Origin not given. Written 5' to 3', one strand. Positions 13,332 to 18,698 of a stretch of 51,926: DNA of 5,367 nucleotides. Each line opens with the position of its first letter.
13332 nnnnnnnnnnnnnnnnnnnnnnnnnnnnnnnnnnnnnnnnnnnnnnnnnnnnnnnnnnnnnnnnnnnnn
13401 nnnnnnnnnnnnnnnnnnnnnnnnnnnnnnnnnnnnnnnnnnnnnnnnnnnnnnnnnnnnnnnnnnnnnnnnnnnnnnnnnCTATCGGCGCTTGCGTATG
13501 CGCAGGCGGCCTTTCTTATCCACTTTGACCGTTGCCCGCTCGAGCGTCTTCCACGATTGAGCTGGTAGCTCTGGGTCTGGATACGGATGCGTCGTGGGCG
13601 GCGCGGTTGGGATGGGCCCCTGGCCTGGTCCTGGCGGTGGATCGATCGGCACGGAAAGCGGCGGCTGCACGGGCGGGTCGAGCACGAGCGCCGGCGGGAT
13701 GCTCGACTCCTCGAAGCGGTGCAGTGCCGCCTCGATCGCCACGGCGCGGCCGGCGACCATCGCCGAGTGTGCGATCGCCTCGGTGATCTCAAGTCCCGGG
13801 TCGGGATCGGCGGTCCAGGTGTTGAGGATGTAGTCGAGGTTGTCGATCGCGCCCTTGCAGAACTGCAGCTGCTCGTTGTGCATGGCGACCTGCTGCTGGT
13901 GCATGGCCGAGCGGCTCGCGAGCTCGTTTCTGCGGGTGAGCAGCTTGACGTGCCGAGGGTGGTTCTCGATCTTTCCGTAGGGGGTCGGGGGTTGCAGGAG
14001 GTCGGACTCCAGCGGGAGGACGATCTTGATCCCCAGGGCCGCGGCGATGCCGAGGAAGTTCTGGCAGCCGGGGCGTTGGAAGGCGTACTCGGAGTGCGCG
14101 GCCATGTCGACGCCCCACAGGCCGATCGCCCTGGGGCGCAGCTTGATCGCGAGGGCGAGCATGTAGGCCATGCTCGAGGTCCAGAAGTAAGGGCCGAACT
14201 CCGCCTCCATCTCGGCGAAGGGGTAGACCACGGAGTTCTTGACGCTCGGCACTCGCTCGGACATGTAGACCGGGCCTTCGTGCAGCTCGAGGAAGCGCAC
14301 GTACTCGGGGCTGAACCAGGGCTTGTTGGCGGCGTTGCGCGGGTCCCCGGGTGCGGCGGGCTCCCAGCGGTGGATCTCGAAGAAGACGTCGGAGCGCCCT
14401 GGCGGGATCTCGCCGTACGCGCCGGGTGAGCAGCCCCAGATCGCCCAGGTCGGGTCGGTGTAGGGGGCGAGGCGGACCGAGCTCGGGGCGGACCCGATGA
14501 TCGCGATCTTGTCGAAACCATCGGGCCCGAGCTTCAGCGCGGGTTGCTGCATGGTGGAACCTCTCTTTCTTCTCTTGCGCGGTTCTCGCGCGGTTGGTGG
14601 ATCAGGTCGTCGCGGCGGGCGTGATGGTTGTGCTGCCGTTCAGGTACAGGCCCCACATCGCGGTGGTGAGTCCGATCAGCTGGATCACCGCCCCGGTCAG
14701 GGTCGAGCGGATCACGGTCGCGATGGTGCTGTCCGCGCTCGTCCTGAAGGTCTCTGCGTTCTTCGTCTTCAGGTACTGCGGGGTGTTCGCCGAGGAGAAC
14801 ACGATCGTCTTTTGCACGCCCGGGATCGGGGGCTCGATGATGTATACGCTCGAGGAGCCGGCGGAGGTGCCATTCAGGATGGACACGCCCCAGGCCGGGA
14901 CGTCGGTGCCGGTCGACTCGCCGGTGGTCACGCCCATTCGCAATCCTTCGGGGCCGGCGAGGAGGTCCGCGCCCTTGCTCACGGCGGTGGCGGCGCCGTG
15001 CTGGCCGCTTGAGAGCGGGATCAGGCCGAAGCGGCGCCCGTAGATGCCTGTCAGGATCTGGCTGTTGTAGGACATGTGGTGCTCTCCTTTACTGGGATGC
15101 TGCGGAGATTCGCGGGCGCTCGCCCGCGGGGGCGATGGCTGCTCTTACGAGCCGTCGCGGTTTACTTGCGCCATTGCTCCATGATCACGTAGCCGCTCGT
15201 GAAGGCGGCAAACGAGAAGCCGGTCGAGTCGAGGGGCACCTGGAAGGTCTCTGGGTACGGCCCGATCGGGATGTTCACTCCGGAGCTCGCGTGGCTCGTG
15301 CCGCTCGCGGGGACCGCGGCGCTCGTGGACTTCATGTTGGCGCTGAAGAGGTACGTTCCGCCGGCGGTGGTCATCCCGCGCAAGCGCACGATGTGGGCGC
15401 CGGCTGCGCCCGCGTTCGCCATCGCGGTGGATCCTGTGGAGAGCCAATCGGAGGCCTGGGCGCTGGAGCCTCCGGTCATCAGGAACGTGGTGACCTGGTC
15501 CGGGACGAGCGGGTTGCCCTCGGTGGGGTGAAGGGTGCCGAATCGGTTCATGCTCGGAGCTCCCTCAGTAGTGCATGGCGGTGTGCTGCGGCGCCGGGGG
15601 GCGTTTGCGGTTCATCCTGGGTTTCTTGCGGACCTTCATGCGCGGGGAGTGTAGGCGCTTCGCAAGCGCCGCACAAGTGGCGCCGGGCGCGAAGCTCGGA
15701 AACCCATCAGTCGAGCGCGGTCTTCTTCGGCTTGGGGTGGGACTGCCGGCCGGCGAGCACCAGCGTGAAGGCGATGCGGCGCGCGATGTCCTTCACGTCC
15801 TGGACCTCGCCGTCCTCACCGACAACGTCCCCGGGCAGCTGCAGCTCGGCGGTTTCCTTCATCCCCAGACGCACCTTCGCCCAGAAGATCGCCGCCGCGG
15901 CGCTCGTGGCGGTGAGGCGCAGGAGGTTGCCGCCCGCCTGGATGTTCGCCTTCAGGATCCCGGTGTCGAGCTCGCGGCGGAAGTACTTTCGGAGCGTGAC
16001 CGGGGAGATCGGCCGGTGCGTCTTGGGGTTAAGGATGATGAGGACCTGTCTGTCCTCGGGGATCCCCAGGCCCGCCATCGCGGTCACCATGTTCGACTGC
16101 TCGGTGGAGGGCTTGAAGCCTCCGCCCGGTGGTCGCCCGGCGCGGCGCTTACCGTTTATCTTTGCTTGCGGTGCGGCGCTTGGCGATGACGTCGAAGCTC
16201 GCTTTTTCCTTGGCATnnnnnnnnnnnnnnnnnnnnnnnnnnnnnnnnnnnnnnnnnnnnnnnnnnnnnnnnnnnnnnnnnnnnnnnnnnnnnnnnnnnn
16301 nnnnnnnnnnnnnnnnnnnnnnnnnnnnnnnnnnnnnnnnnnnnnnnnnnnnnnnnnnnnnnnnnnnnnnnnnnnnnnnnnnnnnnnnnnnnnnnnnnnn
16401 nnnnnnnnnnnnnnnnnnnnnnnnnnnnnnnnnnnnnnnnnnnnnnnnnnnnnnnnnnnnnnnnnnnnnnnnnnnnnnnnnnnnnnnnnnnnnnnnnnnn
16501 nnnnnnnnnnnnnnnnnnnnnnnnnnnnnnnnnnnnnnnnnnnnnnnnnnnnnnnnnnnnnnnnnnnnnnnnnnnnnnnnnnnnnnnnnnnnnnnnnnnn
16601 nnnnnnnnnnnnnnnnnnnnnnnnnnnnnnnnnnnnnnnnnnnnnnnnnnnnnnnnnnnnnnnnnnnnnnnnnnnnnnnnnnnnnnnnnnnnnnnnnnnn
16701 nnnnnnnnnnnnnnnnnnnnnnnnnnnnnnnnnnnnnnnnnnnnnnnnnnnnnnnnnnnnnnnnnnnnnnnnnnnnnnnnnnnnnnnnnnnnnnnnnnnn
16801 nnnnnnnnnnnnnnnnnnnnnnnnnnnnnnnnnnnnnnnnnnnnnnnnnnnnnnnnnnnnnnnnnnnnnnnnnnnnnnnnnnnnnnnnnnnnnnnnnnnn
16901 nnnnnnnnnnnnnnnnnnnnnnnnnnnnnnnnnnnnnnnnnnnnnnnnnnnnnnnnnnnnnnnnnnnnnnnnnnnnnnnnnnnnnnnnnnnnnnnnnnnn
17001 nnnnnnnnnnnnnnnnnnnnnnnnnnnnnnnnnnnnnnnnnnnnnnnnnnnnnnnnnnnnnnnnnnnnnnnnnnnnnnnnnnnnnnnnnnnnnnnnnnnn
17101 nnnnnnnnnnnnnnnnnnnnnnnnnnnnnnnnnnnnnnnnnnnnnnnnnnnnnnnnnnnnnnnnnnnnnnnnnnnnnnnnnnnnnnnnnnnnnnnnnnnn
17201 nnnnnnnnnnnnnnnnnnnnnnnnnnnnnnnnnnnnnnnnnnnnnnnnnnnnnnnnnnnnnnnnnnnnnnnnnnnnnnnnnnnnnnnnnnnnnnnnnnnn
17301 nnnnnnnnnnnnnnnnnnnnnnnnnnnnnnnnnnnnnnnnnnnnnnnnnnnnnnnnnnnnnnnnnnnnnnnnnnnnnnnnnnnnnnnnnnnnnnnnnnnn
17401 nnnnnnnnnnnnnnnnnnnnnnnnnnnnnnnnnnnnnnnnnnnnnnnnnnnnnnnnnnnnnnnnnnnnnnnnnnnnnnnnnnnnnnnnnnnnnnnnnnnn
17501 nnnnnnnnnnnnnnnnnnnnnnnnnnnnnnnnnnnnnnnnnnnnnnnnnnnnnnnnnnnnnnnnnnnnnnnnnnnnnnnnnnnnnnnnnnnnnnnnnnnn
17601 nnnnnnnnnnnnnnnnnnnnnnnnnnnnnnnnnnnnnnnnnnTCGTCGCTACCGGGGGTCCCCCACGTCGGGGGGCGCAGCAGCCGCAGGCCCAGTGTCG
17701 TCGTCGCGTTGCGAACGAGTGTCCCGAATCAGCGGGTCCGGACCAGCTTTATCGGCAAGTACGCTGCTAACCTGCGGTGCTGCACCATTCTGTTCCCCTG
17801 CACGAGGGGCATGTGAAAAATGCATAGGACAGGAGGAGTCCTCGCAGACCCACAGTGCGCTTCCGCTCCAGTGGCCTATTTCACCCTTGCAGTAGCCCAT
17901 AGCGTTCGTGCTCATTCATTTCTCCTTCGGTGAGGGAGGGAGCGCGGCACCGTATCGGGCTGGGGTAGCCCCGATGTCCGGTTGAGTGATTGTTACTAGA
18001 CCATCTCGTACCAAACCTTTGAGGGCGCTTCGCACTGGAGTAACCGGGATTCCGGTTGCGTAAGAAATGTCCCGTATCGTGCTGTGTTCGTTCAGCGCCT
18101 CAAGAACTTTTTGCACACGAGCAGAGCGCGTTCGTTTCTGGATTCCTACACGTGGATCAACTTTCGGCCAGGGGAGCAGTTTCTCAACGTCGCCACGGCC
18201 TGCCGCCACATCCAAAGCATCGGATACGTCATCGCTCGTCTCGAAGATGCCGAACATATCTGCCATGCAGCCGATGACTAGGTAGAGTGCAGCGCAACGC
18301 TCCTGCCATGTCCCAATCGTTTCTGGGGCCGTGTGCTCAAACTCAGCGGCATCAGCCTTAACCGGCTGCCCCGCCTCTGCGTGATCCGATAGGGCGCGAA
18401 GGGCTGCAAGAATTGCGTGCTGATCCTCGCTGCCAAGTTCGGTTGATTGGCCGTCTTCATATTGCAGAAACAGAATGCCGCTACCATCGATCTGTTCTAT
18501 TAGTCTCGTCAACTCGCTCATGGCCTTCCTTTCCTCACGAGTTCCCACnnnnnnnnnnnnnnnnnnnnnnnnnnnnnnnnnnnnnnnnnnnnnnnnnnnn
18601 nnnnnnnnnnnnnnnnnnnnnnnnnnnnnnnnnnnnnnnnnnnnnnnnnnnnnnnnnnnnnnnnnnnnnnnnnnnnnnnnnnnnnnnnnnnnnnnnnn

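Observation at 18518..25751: Phage-encoded late pseudaminic-type nonulosonic acid pathway with acetamidino and methyl tailoring genes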

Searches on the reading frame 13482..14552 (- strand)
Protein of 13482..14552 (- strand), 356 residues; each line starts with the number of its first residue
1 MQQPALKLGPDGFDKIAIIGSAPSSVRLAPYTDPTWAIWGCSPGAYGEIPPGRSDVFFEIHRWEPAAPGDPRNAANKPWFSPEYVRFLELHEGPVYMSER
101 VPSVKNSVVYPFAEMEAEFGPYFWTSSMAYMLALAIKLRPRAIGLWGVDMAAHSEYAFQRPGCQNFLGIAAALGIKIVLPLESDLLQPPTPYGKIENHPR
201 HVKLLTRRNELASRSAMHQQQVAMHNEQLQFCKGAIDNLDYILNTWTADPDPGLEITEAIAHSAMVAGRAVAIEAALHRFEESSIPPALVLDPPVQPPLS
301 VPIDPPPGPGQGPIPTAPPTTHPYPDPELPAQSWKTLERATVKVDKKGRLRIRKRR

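Call 7: search_protein_families(library=phrogs, proteins=[window:13482-14552:-], max_evalue=0.001)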
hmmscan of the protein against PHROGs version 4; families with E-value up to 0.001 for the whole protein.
window:13482-14552:- (356 aa): 0 families

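Call 12: search_protein_families(library=pfam, proteins=[window:13482-14552:-], max_evalue=0.01)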
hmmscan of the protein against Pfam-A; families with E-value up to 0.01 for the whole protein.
window:13482-14552:- (356 aa): 0 families

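Call 50: find_related_loci(query=window:13482-14552:-, collection=viral_contigs, flank=6000)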
Query window:13482-14552:- (356 aa) in viral_contigs; peptide patterns used: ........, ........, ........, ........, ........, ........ (x = any residue, [..] = any of these).
7 stretches matched a pattern; 5 encode a relative of the query (tblastn E <= 1e-3); 5 distinct loci.
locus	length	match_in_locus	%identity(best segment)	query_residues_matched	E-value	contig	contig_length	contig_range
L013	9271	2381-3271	87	1-297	2e-177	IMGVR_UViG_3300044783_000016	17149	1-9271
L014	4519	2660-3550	87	1-297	0e+0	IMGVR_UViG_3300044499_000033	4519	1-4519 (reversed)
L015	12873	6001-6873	87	5-295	7e-174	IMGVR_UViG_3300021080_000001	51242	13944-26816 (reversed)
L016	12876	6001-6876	74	4-295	4e-149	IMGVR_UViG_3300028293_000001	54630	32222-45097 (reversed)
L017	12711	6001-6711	48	2-247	4e-69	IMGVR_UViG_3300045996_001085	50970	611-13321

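Call 56: search_solved_structures(query=A3, max_evalue=10)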
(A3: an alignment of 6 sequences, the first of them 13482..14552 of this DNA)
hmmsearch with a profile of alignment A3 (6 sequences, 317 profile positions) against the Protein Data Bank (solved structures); distinct sequences matched with E-value up to 10: 12.
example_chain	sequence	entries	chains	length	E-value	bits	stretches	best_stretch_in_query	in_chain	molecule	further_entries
2x63_A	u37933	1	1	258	0.09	15.5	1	112-153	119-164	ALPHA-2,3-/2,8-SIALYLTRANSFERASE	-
2x61_A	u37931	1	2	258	0.09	15.5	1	112-153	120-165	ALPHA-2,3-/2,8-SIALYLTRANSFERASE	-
1ro7_A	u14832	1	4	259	0.092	15.4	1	112-153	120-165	alpha-2,3/8-sialyltransferase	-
1ro8_A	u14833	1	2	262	0.093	15.4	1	112-153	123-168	alpha-2,3/8-sialyltransferase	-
2x62_A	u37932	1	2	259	0.11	15.2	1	112-153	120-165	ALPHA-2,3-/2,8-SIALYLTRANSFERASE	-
2drj_A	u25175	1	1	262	0.12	15.1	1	112-153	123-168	Alpha-2,3/8-sialyltransferase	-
9c08_A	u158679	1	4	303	0.49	13.1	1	123-153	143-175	CMP-Neu5Ac--lipooligosaccharide alpha 2-3 sialyltransferase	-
2wqq_A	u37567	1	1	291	0.57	12.8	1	123-153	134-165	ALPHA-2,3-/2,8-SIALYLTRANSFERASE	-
2p2v_A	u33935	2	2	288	1.2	11.8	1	114-151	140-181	Alpha-2,3-sialyltransferase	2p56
6e9y_A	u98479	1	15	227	3.3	10.3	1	182-288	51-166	DHF38 filament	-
6e9z_B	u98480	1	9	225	4.2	10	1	181-288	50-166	DHF119 filament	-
6e9v_Q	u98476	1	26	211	4.5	9.9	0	183-291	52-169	DHF79 filament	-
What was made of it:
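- On GT42 sialyltransferases (CstII/Cst-I): The A3 profile hits CstII only at E 0.09 (call 56).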

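Call 59: find_related_loci(query=window:13482-14552:-, collection=genome_contigs, flank=8000)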
Query window:13482-14552:- (356 aa) in genome_contigs; peptide patterns used: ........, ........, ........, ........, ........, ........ (x = any residue, [..] = any of these).
32 stretches matched a pattern; 1 encode a relative of the query (tblastn E <= 1e-3); 1 distinct loci.
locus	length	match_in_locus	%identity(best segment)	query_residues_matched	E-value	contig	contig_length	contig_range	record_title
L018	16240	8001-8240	34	284-353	2e-5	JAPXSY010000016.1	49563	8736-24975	MAG: Kiritimatiellia bacterium isolate binned_ad_9.220 NODE_679_length_49563_cov_4.223400, whole genome shotgun sequence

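Call 77: search_protein_families(library=pfam, alignment_id=A3, max_evalue=10)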
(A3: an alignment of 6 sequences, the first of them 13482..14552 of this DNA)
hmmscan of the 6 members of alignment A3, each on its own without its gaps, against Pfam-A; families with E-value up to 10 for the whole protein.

A. member 1, window:13482-14552:- (356 aa): 0 families

B. families by the number of members that match (of 6 scanned): 0 families

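Call 80: search_solved_structures(query=A3, max_evalue=0.2, show_alignments=1)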
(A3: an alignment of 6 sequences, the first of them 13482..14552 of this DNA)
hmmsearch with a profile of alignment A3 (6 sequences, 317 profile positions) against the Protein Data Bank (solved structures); distinct sequences matched with E-value up to 0.2: 6.
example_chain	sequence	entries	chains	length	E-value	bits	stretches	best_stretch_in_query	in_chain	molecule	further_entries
2x63_A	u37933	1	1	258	0.09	15.5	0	112-153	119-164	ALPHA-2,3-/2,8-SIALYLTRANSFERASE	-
2x61_A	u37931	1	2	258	0.09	15.5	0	112-153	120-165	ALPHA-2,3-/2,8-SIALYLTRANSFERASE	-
1ro7_A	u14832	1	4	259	0.092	15.4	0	112-153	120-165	alpha-2,3/8-sialyltransferase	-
1ro8_A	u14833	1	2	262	0.093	15.4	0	112-153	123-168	alpha-2,3/8-sialyltransferase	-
2x62_A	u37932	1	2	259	0.11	15.2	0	112-153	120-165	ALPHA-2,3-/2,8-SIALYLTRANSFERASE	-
2drj_A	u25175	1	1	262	0.12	15.1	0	112-153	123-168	Alpha-2,3/8-sialyltransferase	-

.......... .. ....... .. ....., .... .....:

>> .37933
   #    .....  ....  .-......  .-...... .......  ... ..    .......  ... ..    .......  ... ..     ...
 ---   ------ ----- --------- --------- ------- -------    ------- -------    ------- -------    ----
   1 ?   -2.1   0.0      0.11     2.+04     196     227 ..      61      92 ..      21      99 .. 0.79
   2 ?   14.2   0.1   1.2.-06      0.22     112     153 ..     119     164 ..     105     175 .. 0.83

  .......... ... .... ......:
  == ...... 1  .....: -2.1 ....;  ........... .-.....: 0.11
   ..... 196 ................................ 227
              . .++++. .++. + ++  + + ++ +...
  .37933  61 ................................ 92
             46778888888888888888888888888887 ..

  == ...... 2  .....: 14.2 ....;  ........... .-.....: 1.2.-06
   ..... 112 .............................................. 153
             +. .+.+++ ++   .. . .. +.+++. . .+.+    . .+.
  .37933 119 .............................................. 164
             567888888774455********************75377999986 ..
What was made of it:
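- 13482..14552 (-): orf356: second sialyltransferase-fold paralog, with a coiled-coil and basic C-terminal extension, immediately upstream of TerL. The match covers the CstII segment 119-164 (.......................) (calls 56, 80).
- The paralog orf356 independently retrieves CstII by sequence profile (calls 56, 80).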

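Call 94: search_protein_families(library=phrogs, proteins=[window:13482-14552:-], max_evalue=0.01)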
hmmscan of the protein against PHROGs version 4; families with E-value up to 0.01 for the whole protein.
window:13482-14552:- (356 aa): 0 families

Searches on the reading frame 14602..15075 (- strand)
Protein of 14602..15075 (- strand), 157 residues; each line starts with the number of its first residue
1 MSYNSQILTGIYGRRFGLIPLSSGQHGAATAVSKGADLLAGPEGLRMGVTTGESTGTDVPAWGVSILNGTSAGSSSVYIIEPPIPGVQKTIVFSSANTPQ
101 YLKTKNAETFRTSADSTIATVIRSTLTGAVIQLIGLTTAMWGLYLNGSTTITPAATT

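Call 48: search_protein_families(library=pfam, proteins=[window:14602-15075:-], max_evalue=0.01)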
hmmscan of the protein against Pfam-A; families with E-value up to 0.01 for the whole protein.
window:14602-15075:- (157 aa): 0 families

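Call 94: search_protein_families(library=phrogs, proteins=[window:14602-15075:-], max_evalue=0.01)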
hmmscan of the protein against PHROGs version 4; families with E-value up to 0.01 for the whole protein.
window:14602-15075:- (157 aa): 0 families
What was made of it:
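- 14602..15075 (-): 157-aa Ser/Thr-rich protein just upstream of orf356; candidate glycosylation acceptor (inference). No Pfam or PHROG hit (calls 48, 94).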

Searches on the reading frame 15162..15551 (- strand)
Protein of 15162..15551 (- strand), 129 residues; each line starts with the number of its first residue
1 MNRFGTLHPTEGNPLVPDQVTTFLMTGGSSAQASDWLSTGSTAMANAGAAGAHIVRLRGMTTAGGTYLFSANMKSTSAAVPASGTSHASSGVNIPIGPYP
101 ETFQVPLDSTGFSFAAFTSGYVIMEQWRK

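Call 94: search_protein_families(library=phrogs, proteins=[window:15162-15551:-], max_evalue=0.01)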
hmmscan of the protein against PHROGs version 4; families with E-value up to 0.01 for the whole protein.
window:15162-15551:- (129 aa): 0 families
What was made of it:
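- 15162..15551 (-): 129-aa Ser/Thr-rich protein upstream of orf356; candidate glycosylation acceptor (inference). No PHROG hit (call 94).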

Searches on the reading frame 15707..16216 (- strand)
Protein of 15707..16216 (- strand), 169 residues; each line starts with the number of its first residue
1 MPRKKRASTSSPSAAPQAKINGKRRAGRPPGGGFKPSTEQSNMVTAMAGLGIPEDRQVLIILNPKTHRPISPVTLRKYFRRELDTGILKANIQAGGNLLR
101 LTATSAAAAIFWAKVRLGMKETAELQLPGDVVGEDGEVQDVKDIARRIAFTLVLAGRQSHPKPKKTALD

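Call 48: search_protein_families(library=pfam, proteins=[window:15707-16216:-], max_evalue=0.01)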
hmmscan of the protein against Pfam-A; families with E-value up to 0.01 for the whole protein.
window:15707-16216:- (169 aa): 0 families

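Call 94: search_protein_families(library=phrogs, proteins=[window:15707-16216:-], max_evalue=0.01)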
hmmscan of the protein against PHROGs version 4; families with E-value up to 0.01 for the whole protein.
window:15707-16216:- (169 aa): 1 family
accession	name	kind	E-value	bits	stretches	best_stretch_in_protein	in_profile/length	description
phrog_12540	-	unknown function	0.00069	20.8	1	21-94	12-76/153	-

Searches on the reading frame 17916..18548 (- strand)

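Call 13: search_protein_families(library=pfam, proteins=[window:17916-18548:-], max_evalue=0.01)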
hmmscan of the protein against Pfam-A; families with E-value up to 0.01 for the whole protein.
window:17916-18548:- (210 aa): 4 families
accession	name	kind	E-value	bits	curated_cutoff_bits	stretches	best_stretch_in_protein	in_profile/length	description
PF01978.25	TrmB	-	8.2e-05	22.8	25.6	1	153-201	20-64/68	Sugar-specific transcriptional regulator TrmB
PF09339.16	HTH_IclR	-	0.00078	19.6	22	1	145-186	5-49/52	IclR helix-turn-helix domain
PF00392.27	GntR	-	0.0018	18.3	27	1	158-189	27-58/64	Bacterial regulatory proteins, gntR family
PF13412.12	HTH_24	-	0.0031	17.5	21.9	1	153-186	15-48/48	Winged helix-turn-helix DNA-binding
